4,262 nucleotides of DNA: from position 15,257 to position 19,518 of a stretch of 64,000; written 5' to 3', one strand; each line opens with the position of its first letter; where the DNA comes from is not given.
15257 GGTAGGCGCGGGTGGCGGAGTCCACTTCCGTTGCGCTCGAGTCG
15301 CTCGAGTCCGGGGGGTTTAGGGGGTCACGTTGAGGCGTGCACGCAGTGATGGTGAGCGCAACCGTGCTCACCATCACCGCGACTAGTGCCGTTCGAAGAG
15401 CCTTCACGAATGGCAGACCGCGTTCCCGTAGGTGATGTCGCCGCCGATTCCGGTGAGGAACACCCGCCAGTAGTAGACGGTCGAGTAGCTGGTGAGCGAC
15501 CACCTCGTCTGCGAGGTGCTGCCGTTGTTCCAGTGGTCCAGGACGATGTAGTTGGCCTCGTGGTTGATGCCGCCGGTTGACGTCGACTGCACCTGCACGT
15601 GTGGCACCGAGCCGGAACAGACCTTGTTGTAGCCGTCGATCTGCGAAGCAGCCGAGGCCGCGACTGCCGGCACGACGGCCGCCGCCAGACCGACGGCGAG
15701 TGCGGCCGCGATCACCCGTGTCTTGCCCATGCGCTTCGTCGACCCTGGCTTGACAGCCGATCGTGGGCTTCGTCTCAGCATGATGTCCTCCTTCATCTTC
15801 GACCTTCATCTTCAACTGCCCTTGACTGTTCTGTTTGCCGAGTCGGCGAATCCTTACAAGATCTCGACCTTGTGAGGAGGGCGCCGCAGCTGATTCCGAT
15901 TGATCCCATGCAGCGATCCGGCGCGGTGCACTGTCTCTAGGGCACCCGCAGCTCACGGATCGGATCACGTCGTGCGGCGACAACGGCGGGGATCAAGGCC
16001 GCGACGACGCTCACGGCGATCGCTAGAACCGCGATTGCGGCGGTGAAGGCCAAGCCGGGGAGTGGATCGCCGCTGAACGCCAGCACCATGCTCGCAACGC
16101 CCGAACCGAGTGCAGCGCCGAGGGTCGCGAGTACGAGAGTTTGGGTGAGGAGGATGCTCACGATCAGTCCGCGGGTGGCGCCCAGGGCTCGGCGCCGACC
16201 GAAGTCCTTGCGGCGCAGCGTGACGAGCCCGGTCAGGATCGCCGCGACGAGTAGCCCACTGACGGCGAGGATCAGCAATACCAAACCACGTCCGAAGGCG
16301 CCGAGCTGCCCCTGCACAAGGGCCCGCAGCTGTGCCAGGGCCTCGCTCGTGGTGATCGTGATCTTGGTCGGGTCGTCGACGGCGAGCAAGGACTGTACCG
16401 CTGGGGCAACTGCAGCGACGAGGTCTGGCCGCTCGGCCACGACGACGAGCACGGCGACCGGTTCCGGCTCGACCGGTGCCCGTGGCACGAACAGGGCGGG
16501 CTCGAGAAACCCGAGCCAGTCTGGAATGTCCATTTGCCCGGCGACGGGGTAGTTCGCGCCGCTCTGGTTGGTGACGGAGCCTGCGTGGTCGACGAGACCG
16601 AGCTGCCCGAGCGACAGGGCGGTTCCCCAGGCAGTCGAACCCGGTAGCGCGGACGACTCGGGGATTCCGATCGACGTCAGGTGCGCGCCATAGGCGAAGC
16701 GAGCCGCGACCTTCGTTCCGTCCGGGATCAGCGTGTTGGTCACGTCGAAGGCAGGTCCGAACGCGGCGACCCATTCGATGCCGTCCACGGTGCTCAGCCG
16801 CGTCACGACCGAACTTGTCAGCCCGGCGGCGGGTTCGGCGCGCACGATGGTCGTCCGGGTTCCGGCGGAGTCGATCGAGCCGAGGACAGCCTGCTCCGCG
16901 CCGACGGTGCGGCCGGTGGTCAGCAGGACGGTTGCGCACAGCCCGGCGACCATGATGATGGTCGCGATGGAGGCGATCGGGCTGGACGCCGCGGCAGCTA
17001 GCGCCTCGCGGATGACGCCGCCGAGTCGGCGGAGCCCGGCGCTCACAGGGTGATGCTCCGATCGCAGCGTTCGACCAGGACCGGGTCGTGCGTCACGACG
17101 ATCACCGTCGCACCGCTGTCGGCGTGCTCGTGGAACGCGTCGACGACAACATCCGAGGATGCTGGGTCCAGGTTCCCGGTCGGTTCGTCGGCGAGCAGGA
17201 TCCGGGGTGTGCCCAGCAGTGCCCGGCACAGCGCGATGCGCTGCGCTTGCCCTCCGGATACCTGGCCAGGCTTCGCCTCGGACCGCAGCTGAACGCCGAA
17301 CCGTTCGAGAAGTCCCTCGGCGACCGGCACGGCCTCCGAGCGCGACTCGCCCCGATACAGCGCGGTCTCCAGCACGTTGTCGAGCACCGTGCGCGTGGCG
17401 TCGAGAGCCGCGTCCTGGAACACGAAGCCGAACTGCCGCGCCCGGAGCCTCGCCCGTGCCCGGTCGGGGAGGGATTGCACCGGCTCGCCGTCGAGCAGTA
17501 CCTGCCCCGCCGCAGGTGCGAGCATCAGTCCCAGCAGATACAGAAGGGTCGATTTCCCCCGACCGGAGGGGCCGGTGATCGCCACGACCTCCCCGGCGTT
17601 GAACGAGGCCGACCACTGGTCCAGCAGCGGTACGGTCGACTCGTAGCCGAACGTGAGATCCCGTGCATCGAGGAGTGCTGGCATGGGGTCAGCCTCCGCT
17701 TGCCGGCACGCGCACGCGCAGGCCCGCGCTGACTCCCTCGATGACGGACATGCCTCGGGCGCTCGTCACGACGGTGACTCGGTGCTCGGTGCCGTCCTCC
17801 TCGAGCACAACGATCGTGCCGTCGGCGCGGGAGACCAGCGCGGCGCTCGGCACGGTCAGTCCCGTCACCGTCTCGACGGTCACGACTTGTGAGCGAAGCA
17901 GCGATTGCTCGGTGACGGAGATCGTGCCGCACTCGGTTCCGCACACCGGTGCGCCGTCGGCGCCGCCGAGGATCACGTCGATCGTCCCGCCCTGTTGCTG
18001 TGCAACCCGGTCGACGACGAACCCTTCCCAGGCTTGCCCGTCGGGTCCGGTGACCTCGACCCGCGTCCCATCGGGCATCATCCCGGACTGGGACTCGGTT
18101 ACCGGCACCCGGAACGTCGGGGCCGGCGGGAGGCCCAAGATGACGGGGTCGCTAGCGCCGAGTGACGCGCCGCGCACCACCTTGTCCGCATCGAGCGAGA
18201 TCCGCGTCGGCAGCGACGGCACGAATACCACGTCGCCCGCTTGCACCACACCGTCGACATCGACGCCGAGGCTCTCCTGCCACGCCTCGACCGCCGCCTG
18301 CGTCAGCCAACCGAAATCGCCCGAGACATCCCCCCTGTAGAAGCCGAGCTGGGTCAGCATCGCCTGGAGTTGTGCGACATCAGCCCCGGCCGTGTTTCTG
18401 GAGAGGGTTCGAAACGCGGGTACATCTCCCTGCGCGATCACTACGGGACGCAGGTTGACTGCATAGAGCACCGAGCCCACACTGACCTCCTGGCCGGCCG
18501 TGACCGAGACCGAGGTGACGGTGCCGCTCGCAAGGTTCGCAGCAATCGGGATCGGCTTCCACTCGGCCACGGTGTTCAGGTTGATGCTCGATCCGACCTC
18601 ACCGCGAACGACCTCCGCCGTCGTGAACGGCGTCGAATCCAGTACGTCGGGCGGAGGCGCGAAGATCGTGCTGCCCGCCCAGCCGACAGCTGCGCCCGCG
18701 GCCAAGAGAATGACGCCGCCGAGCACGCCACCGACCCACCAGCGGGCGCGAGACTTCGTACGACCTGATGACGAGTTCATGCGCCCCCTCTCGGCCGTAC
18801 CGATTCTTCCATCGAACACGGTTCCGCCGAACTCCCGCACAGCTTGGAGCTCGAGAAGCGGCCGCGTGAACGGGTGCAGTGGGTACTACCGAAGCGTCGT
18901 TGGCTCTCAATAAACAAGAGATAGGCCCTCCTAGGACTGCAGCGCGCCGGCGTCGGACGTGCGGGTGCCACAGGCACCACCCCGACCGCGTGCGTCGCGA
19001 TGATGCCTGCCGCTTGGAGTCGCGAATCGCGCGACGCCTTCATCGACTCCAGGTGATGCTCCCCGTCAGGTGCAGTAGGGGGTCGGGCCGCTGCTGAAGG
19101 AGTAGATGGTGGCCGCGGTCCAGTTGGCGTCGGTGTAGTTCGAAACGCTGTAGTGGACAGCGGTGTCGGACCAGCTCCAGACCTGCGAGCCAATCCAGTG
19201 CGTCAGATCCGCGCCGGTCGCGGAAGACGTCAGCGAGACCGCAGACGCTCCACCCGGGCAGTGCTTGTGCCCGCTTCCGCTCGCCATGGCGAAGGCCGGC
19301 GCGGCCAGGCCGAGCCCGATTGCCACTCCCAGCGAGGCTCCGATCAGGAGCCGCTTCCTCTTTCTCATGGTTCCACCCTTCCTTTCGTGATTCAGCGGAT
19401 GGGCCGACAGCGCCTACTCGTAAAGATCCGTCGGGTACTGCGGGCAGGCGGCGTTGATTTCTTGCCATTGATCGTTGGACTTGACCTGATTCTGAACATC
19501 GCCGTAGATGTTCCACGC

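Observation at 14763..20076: Duplicated two-gene cassette: Cys-bracketed small secreted protein plus paralogous lipoprotein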

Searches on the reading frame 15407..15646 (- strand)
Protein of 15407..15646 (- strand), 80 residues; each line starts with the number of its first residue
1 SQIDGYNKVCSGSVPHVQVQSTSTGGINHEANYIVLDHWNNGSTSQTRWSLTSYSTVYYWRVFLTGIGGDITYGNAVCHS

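Call 46: predict_structure(alignment_id=A5)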
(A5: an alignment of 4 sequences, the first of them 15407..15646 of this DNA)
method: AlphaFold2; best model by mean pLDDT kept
length: 80 residues; sequences in the alignment: 4
mean_pLDDT: 51.3   pTM: 0.38
mean pLDDT of the five models: 51.3, 49.6, 49.6, 33.9, 31.9
residues with pLDDT >= 90: 0; 70-90: 0; 50-70: 50; < 50: 30
segments of 3 or more residues with pLDDT < 50: 1-10, 31-33, 41-44, 47-56
pLDDT, mean of each block of 10 residues (from residue 1): 38 52 50 52 48 50 58 61
secondary structure, 60 per line:
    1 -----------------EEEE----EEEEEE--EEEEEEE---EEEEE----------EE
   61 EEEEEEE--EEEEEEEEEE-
elements in order: E18-21 E26-31 E34-40 E44-48 E59-67 E70-79
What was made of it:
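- The smallA structure model is unreliable (pLDDT 51, call 46).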

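Call 58: search_solved_structures(query=A6, max_evalue=10, show_alignments=2)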
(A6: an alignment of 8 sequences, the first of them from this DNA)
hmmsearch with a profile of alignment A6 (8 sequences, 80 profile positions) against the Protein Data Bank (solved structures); distinct sequences matched with E-value up to 10: 0.

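Call 72: fold_search(model_id=the predicted structure, library=pdb)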
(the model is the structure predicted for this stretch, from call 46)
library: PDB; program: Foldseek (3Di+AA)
matches with E <= 10: 42; with E <= 0.001: 0
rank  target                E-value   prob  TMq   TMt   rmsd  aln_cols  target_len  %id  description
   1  4k3y_C                1.3e+00  0.16  0.30  0.09   9.4        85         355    9  Crystal structure of a subtype N11 neuraminidase-like protein of A/flat-faced bat/Peru/033/2010 (H18N11) (released 2013-10-23)
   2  9ewq_A                2.3e+00  0.06  0.25  0.08  10.0        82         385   12  Influenza virus neuraminidase N1 NC13 ectodomain with a tetrabrachio-domain stalk (released 2024-04-24)
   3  2c1w_C                2.4e+00  0.13  0.41  0.14  12.6        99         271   13  The structure of XendoU: a splicing independent snoRNA processing endoribonuclease (released 2006-07-20)
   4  4b7m_A                3.2e+00  0.05  0.25  0.09   9.8        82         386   13  H1N1 2009 Pandemic Influenza Virus: Resistance of the I223R Neuraminidase Mutant Explained by Kinetic and Structural A (released 2012-10-03)
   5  4mc7_A                3.4e+00  0.08  0.29  0.09  11.0        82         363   10  Crystal structure of a subtype N11 neuraminidase-like protein of A/flat-faced bat/Peru/033/2010 (H18N11) (released 2013-10-23)
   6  4dx9_Y                3.4e+00  0.06  0.27  0.19   9.7        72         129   14  ICAP1 in complex with integrin beta 1 cytoplasmic tail (released 2013-01-09)
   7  8aei_A                4.0e+00  0.06  0.24  0.14   8.9        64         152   12  X-ray structure of Canis familiaris Odorant Binding Protein 2 bound to citronellal (released 2023-08-16)
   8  8j07_i5               4.8e+00  0.08  0.30  0.03   9.6        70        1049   10  96nm repeat of human respiratory doublet microtubule and associated axonemal complexes (released 2023-07-26)
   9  1yuw                  5.0e+00  0.01  0.18  0.05  17.4        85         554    8  crystal structure of bovine hsc70(aa1-554)E213A/D214A mutant (released 2005-10-04)
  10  1t70_A                5.3e+00  0.12  0.25  0.08   1.0        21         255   24  Crystal structure of a novel phosphatase from Deinococcus radiodurans (released 2004-12-07)
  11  4gc1_A                5.3e+00  0.07  0.27  0.09  12.0        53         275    9  Crystal structure of the bacteriocin LLPA from pseudomonas sp. in complex with Man alpha(1-2)Man (released 2013-04-10)
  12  4av2_M                5.3e+00  0.03  0.22  0.22  13.5        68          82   15  Single particle electron microscopy of PilQ dodecameric complexes from Neisseria meningitidis. (released 2012-10-17)
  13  1x4x_MODEL_1_A        5.6e+00  0.01  0.19  0.16  11.7        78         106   18  Solution structure of the 6th fibronectin type III domain from human fibronectin type III domain containing pr (released 2005-11-15)
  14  6exn_o                6.0e+00  0.07  0.29  0.09   9.2        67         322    7  Post-catalytic P complex spliceosome with 3' splice site docked (released 2018-01-17)
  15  7xya_C                6.0e+00  0.02  0.21  0.03  10.5        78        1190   10  The cryo-EM structure of an AlpA-loading complex (released 2022-07-20)
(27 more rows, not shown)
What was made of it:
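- Tried and rejected: Its Foldseek hits are meaningless and I ignored them (calls 46, 72).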

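Call 84: search_protein_families(library=pfam, alignment_id=A6, max_evalue=1)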
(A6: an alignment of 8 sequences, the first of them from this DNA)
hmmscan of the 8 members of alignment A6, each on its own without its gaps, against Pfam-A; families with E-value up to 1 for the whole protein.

A. member 1, seq(80 aa): 0 families

B. families by the number of members that match (of 8 scanned): 4 families
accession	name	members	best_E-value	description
PF06701.19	MIB_HERC2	1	0.059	Mib_herc2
PF25788.1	Ig_Rha78A_N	1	0.082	Rha78A-like, N-terminal immunoglobulin domain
PF02922.24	CBM_48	1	0.13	Carbohydrate-binding module 48 (Isoamylase N-terminal domain)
PF25670.1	Phage_tail_C_2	1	0.21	Phage tail protein C-terminal domain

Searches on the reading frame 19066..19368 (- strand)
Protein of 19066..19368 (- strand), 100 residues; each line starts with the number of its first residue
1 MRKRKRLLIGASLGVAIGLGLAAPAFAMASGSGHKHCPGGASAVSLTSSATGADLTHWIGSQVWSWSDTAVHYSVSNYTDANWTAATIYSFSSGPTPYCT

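Call 10: search_protein_families(library=pfam, max_evalue=0.01, proteins=[window:19066-19368:-])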
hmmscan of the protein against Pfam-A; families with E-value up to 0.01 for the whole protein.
window:19066-19368:- (100 aa): 0 families

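Call 11: search_protein_families(library=ncbifam, max_evalue=0.01, proteins=[window:19066-19368:-])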
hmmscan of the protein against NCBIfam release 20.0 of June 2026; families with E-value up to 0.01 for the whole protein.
window:19066-19368:- (100 aa): 0 families

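Call 18: find_homologous_proteins(query=window:19066-19368:-, max_evalue=0.01)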
Query window:19066-19368:- (100 aa): 1 proteins with E <= 0.01 among 22 candidates.
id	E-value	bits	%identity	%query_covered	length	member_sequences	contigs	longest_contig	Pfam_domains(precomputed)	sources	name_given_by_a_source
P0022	2.9e-58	212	97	100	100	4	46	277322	-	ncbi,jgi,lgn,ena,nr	ncbi:MAG TPA: hypothetical protein VNR37_09240 [Microbacteriaceae bacterium]|nr:hypothetical protein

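Call 81: search_protein_families(library=padloc, max_evalue=0.01, proteins=[window:19066-19368:-])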
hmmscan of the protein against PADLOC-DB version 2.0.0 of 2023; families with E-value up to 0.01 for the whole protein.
window:19066-19368:- (100 aa): 0 families

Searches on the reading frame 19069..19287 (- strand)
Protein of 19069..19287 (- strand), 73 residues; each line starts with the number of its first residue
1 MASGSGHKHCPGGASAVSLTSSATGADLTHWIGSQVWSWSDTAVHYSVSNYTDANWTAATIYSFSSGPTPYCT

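Call 47: search_protein_representatives(protein=window:19069-19287:-)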
Query: 73 residues. Proteins with E-value up to 0.001 (for the whole library): 3; up to 1e-10: 2; up to 1e-30: 1. The best 3 are listed.
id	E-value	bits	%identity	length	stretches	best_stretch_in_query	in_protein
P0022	3.3e-41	154.4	99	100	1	1-73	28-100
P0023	3.4e-16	74.9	56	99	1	4-73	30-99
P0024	2.3e-05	40.6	41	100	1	3-72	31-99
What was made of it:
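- Tried and rejected: Exhaustive phmmer with smallB found 3 (call 47).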

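Call 50: find_encoding_contigs(protein=P0023, flank=8000, max_places=3)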
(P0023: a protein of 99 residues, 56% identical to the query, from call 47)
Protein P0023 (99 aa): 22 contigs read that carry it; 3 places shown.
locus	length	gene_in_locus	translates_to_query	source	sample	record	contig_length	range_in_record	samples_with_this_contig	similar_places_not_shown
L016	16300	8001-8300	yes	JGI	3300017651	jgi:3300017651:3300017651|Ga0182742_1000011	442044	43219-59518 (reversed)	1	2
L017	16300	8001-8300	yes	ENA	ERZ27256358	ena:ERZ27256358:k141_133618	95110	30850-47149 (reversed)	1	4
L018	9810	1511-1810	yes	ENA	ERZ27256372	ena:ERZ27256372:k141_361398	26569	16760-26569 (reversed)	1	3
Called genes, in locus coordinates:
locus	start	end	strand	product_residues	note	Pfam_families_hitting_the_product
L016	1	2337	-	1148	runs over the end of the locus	PF08751:TrwC, PF01443:Viral_helicase1 (faint), PF13245:AAA_19, PF13604:AAA_30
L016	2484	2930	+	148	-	-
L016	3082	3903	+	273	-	-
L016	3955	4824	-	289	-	-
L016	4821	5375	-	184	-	PF07638:Sigma70_ECF (weak), PF08281:Sigma70_r4_2 (weak)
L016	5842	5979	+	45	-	-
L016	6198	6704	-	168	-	-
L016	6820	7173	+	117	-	-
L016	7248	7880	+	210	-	-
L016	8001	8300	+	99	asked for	-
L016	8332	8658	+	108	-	-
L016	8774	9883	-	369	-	PF02687:FtsX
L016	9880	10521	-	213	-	PF00005:ABC_tran, PF13304:AAA_21 (weak)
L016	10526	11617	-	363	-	PF01471:PG_binding_1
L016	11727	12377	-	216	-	-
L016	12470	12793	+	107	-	-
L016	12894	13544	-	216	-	-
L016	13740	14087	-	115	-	-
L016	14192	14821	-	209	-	-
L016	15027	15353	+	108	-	-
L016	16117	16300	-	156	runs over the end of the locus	-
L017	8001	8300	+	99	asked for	-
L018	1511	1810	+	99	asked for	-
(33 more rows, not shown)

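Call 51: find_encoding_contigs(protein=P0024, flank=8000, max_places=3)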
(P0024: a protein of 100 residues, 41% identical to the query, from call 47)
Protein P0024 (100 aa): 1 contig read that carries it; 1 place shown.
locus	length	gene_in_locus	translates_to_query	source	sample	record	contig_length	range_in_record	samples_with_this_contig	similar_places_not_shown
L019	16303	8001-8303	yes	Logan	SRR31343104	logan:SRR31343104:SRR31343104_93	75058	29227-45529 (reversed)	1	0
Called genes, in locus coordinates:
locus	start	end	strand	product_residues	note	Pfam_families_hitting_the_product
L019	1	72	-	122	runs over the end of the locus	-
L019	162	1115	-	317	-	PF06114:Peptidase_M78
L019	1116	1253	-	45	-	-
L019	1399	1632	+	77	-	PF09954:DUF2188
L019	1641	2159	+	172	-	-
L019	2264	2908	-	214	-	PF08808:RES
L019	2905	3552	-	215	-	-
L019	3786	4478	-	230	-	PF12710:HAD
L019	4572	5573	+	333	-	PF05655:AvrD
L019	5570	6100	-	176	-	PF21935:TetR_C_45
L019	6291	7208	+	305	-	PF01073:3Beta_HSD, PF01370:Epimerase, PF04321:RmlD_sub_bind, PF05368:NmrA (weak), PF07993:NAD_binding_4 (faint), PF13460:NAD_binding_10, PF16363:GDP_Man_Dehyd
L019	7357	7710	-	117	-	-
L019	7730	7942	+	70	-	-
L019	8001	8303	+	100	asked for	-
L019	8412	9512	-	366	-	PF02687:FtsX (weak)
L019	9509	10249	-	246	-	PF13481:AAA_25 (faint), PF00005:ABC_tran, PF02463:SMC_N (weak), PF13304:AAA_21 (weak)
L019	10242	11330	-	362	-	PF01471:PG_binding_1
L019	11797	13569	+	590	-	PF13289:SIR2_2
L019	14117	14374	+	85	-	-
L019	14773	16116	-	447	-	PF18144:SMODS, PF21654:DncV-like_NTFase, PF18134:AGS_C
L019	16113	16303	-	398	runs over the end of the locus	PF18145:SAVED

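Call 57: search_protein_families(library=pfam, max_evalue=1, proteins=[L016:8332-8658:+, L016:12470-12793:+, L016:13740-14087:-, L016:15027-15353:+, L016:6820-7173:+, L016:3955-4824:-])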
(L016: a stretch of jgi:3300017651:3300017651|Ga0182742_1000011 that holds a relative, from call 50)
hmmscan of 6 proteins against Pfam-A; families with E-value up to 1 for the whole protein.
L016:8332-8658:+ (108 aa): 0 families

L016:12470-12793:+ (107 aa): 0 families

L016:13740-14087:- (115 aa): 0 families

L016:15027-15353:+ (108 aa): 1 family
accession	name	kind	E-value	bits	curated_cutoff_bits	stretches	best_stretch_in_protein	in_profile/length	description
PF23922.1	DUF7261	-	0.79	10.4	27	0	10-32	7-29/169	Family of unknown function (DUF7261)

L016:6820-7173:+ (117 aa): 1 family
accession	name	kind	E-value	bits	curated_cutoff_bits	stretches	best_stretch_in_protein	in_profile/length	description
PF13786.12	DUF4179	-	0.28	12.1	30.1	1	13-43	2-34/94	Domain of unknown function (DUF4179)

L016:3955-4824:- (289 aa): 0 families
